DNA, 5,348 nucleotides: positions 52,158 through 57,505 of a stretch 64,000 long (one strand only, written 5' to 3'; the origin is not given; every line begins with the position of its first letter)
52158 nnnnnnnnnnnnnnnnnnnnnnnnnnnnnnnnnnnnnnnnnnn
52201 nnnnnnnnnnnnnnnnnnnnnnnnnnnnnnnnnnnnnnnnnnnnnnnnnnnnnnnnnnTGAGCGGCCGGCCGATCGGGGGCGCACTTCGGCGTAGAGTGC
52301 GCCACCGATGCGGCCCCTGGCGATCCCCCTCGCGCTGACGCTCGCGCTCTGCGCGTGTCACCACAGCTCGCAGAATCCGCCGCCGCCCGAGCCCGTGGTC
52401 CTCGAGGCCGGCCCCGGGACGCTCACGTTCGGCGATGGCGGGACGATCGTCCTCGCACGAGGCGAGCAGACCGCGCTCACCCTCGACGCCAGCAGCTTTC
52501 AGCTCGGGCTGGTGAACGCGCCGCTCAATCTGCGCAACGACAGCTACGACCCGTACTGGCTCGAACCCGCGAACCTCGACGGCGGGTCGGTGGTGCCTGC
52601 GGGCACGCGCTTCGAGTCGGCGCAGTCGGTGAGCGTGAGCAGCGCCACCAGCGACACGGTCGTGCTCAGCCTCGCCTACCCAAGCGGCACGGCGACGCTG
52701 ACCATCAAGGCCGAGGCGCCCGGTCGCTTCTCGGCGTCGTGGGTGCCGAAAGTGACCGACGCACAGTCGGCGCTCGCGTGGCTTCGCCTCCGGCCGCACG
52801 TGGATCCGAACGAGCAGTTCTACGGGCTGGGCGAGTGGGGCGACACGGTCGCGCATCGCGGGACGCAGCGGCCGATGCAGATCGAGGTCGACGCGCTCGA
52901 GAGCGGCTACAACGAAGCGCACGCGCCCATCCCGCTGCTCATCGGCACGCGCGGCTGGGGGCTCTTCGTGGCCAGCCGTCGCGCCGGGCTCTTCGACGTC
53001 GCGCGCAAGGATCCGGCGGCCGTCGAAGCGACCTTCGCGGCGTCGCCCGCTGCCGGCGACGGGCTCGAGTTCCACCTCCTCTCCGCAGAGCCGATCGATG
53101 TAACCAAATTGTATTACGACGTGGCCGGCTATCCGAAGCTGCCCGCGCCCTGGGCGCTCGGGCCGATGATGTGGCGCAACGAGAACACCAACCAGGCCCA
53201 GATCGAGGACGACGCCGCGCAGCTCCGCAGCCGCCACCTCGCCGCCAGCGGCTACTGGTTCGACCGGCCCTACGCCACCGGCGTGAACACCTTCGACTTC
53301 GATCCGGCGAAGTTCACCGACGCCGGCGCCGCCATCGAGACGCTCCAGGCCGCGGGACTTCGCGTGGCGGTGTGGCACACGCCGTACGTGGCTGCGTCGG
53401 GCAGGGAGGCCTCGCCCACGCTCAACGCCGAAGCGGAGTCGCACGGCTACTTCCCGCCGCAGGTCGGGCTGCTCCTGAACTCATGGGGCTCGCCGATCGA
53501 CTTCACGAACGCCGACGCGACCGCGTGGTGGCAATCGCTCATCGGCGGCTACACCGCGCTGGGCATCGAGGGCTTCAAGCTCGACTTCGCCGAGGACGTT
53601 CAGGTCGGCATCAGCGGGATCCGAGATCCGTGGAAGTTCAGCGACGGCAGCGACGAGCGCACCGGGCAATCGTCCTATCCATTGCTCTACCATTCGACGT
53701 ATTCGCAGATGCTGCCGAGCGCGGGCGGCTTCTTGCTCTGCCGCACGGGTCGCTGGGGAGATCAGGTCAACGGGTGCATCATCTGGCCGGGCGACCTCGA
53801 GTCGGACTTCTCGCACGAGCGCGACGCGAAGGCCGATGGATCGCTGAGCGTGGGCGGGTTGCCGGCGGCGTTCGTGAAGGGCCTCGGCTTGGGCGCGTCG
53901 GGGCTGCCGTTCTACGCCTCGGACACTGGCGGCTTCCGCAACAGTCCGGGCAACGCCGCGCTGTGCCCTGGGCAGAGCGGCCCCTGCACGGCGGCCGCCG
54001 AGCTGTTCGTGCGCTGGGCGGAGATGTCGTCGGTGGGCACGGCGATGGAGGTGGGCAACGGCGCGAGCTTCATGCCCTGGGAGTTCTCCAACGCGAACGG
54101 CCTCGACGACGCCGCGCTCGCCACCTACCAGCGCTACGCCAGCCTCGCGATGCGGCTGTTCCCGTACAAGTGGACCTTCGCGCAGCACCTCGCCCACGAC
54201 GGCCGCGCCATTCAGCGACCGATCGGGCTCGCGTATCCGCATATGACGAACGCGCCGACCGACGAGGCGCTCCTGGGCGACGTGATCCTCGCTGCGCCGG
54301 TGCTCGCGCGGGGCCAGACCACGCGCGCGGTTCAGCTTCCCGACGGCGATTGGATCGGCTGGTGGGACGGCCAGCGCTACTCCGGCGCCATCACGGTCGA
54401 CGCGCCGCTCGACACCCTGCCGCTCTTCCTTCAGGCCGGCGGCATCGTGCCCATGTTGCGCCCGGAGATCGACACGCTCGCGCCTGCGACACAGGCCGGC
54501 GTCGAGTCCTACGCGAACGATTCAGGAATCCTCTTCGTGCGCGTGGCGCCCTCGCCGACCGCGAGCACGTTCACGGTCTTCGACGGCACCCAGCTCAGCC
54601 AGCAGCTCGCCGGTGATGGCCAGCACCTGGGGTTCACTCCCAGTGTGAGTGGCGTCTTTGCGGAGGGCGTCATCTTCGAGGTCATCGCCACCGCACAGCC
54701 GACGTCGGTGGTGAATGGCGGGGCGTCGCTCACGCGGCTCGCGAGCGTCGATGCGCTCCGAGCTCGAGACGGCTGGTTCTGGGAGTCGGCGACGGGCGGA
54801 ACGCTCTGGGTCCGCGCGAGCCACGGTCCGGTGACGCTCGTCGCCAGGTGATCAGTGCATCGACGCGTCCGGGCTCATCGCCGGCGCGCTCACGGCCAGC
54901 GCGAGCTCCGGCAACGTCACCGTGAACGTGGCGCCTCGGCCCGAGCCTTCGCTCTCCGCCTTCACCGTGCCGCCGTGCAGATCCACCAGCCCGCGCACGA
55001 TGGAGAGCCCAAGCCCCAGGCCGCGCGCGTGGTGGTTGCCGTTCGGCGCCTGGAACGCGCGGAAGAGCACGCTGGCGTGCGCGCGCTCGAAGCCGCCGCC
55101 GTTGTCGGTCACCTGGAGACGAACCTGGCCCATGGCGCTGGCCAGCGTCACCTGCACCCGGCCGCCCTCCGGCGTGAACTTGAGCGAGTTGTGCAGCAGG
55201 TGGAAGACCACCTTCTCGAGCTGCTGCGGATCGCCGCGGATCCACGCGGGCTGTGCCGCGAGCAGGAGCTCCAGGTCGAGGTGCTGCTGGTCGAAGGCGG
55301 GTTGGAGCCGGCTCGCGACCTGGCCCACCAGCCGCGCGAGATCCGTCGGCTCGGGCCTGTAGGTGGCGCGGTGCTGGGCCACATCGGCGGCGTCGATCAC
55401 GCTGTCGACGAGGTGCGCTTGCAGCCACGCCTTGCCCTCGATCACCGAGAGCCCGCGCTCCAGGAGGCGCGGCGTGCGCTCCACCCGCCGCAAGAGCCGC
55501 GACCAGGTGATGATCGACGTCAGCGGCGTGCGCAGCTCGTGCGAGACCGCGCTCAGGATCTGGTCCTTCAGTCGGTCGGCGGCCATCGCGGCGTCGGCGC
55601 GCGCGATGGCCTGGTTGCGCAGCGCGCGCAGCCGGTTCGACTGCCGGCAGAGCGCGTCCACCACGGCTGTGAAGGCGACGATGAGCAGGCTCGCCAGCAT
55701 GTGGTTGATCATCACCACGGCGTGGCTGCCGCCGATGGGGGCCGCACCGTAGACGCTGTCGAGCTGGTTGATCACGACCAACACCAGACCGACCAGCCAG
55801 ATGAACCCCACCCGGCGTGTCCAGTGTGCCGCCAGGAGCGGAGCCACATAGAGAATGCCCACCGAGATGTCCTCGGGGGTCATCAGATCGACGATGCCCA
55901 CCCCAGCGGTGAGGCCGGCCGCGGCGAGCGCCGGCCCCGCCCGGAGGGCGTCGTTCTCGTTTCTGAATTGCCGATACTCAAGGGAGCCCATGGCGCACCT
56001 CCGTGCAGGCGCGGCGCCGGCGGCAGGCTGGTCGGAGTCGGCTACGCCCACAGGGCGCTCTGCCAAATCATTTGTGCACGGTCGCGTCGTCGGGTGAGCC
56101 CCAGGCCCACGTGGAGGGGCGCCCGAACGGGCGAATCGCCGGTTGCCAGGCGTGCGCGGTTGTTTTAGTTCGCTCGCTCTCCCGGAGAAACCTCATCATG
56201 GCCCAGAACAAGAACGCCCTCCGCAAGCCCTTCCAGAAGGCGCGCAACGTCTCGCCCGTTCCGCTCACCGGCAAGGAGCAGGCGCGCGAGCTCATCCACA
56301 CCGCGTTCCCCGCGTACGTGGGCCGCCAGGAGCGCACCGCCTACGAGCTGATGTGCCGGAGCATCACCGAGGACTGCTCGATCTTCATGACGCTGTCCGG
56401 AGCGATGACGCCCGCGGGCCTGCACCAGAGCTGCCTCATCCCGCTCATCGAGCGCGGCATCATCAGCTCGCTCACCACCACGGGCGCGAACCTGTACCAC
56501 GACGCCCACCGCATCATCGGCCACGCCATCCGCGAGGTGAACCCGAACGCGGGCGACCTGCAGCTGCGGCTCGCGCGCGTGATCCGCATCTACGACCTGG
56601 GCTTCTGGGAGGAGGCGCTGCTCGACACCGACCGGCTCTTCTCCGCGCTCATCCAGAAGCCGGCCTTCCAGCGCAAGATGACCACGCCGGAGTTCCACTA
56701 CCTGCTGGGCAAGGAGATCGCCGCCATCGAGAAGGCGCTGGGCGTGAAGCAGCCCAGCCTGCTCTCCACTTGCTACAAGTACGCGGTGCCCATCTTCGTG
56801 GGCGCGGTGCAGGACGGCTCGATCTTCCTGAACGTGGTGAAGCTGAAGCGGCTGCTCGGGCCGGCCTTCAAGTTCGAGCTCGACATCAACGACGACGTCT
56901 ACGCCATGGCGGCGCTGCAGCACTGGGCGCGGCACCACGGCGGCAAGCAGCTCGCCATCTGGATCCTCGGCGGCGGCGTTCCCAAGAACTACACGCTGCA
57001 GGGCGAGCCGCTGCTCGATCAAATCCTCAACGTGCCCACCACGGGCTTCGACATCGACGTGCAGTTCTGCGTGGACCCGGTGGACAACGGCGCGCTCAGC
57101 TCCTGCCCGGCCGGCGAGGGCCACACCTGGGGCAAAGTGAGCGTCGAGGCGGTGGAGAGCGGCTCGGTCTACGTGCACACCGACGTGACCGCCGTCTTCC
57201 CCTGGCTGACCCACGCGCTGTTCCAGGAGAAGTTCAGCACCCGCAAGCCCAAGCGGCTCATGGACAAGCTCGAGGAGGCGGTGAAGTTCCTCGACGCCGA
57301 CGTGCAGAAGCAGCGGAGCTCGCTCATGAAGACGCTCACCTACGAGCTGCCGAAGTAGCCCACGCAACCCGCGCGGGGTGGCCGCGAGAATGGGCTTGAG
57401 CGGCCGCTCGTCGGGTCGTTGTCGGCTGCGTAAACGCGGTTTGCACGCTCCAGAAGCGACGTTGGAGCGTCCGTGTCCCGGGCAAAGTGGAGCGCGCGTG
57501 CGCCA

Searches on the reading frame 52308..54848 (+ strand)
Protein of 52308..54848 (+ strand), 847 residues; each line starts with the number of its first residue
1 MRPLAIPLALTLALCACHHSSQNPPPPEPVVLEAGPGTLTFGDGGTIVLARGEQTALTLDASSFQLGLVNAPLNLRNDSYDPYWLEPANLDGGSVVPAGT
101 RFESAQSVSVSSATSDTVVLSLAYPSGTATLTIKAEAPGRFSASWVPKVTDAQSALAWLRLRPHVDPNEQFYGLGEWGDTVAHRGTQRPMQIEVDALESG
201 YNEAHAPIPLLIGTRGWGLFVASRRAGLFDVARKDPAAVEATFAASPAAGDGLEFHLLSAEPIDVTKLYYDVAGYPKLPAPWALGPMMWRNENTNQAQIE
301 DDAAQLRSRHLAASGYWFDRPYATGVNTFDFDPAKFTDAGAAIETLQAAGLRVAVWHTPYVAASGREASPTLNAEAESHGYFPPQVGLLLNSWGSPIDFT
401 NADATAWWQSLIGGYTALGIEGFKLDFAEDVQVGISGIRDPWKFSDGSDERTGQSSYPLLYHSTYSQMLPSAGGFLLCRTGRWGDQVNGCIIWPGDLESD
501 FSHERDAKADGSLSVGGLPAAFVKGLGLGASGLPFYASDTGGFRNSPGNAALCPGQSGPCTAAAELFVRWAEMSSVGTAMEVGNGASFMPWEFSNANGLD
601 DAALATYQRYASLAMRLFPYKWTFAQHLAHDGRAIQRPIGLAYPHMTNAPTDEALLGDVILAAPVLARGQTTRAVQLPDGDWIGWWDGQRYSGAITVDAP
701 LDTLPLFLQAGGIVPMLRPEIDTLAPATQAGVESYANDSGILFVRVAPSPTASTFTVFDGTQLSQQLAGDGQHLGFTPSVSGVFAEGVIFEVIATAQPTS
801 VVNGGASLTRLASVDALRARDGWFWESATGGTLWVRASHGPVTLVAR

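Call 29: search_protein_families(library=pfam, proteins=[window:52308-54848:+], max_evalue=0.001)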
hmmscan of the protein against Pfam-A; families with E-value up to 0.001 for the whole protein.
window:52308-54848:+ (847 aa): 3 families
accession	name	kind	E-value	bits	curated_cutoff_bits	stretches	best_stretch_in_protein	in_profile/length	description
PF01055.32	Glyco_hydro_31_2nd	-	2e-35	123.1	23.5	1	276-623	1-327/328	Glycosyl hydrolases family 31 TIM-barrel domain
PF21365.3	Glyco_hydro_31_3rd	-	8.9e-16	58.6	24.4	1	633-714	2-87/87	Glycosyl hydrolase family 31 C-terminal domain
PF13802.12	Gal_mutarotas_2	-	1.6e-05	25.7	27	1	159-225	108-179/184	Glycosyl hydrolase 31 N-terminal galactose mutarotase-like domain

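Call 64: search_protein_families(library=ncbifam, proteins=[window:52308-54848:+], max_evalue=0.01)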
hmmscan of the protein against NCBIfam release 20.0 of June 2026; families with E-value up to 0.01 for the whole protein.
window:52308-54848:+ (847 aa): 3 families
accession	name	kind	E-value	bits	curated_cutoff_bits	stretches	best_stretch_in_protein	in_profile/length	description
NF007940.0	PRK10658.1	equivalog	1.2e-41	143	606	1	153-716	143-670/771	alpha-xylosidase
NF007746.0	PRK10426.1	equivalog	6.7e-35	120.6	553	1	330-716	308-672/683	alpha-glucosidase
NF040948.1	alpha_gluc_MalA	equivalog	8.2e-31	107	800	1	161-718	53-610/627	alpha-glucosidase MalA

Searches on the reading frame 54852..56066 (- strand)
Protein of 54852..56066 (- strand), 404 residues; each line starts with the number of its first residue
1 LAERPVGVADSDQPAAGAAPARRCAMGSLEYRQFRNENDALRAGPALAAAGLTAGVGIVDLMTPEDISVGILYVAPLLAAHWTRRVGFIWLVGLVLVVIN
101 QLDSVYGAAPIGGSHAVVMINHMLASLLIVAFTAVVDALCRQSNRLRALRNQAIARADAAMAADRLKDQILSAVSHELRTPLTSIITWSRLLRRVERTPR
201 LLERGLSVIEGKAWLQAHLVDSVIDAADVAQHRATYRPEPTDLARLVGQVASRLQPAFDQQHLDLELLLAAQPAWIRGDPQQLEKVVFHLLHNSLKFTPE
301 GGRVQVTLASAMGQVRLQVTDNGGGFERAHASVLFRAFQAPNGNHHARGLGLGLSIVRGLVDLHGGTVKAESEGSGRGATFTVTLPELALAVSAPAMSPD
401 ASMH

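Call 29: search_protein_families(library=pfam, proteins=[window:54852-56066:-], max_evalue=0.001)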
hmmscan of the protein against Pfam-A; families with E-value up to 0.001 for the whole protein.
window:54852-56066:- (404 aa): 3 families
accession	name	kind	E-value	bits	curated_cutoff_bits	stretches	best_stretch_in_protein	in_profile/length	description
PF02518.31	HATPase_c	-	8.2e-25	87.9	26.4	1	278-387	1-109/111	Histidine kinase-, DNA gyrase B-, and HSP90-like ATPase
PF00512.31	HisKA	-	4.4e-09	36.7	26.9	1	167-227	2-61/66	His Kinase A (phospho-acceptor) domain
PF13581.12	HATPase_c_2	-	0.00085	19.8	27.4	0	301-364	53-112/127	Histidine kinase-like ATPase domain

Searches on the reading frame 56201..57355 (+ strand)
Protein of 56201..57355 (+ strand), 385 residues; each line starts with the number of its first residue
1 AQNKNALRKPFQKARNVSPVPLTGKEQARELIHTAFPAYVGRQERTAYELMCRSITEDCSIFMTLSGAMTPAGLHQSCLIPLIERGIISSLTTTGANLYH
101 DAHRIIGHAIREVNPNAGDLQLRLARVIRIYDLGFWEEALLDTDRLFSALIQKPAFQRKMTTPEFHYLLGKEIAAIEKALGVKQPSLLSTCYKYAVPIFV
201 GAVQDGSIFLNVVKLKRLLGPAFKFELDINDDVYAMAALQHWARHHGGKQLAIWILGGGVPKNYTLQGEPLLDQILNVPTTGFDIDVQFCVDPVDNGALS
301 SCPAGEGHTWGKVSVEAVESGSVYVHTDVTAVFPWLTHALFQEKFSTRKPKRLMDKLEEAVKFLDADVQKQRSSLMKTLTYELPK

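Call 29: search_protein_families(library=pfam, proteins=[window:56201-57355:+], max_evalue=0.001)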
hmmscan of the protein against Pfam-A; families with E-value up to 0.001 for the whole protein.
window:56201-57355:+ (385 aa): 1 family
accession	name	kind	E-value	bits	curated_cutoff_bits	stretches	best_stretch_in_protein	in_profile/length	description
PF01916.23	DS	-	3.3e-50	171.4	27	1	38-339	10-287/288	Deoxyhypusine synthase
